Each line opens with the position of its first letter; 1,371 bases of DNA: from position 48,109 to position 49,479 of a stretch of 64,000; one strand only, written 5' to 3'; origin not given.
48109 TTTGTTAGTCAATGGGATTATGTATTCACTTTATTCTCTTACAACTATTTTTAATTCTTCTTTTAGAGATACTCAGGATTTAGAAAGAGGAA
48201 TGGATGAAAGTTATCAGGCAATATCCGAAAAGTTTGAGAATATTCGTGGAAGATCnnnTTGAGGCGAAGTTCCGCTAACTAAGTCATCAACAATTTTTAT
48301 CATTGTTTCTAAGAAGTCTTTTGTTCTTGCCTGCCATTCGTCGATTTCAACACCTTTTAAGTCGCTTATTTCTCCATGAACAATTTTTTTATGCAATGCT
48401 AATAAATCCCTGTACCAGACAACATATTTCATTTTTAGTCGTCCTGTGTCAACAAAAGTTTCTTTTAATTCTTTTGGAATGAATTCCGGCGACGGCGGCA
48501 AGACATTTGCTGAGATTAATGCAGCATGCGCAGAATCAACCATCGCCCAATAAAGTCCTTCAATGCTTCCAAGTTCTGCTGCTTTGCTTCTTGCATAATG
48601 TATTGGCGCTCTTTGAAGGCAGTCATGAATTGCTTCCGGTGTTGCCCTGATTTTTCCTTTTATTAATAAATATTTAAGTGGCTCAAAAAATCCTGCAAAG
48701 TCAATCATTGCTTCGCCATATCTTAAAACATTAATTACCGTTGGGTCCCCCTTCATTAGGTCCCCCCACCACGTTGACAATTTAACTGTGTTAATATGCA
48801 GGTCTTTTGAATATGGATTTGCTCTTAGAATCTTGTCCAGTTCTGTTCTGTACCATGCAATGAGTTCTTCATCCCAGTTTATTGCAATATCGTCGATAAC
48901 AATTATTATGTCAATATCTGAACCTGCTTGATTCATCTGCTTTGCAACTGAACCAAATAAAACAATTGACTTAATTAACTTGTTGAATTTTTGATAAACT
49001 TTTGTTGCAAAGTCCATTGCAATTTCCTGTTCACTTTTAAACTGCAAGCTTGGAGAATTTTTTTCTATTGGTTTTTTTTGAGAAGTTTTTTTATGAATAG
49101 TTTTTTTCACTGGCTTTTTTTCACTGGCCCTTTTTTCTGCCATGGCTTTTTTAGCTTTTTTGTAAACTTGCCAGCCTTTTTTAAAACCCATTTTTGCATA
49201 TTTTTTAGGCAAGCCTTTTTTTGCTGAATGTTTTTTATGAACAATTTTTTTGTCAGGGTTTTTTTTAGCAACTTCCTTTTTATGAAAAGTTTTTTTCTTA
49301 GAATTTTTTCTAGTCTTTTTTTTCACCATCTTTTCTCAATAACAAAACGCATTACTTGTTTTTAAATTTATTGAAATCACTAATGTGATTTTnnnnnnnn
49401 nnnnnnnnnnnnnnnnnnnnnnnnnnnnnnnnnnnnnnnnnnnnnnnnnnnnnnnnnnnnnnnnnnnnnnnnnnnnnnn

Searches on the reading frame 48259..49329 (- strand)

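Call 49: search_protein_families(library=padloc, proteins=[window:48259-49329:-], max_evalue=0.01)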
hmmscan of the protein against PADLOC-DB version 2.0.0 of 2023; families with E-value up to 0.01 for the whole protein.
window:48259-49329:- (357 aa): 10 families
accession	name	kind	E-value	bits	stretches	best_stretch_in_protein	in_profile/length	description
PDLC04903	PDC-S09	-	5.5e-09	34.3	1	100-157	7-63/108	-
PDLC04368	PDC-M05A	-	2.5e-07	28.7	1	110-168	98-156/201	-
PDLC04372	PDC-M05A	-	9.3e-07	27.3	1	81-150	40-107/167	-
PDLC04906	PDC-S09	-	1.2e-06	26.8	1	111-151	18-56/98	-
PDLC04907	PDC-S09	-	1.2e-05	23.4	1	100-147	10-55/114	-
PDLC04369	PDC-M05A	-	1.5e-05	22.7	1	110-148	94-132/201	-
PDLC04904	PDC-S09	-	2.1e-05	22.7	1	119-147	25-53/104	-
PDLC04778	PDC-M70A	-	4.1e-05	21.1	1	98-165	28-93/355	-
PDLC04902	PDC-S09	-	0.00012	20.3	1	119-147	21-49/97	-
PDLC04905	PDC-S09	-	0.00062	18.1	1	118-168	20-70/101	-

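Call 54: search_protein_families(library=pfam, proteins=[window:48259-49329:-], max_evalue=0.0001)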
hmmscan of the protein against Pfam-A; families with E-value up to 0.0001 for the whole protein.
window:48259-49329:- (357 aa): 2 families
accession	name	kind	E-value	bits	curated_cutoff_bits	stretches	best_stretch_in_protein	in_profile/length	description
PF18765.7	Polbeta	-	2.7e-07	31.1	26.9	1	116-156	10-49/93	Polymerase beta, Nucleotidyltransferase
PF01909.29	NTP_transf_2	-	4.2e-06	27.5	21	1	111-167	8-64/93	Nucleotidyltransferase domain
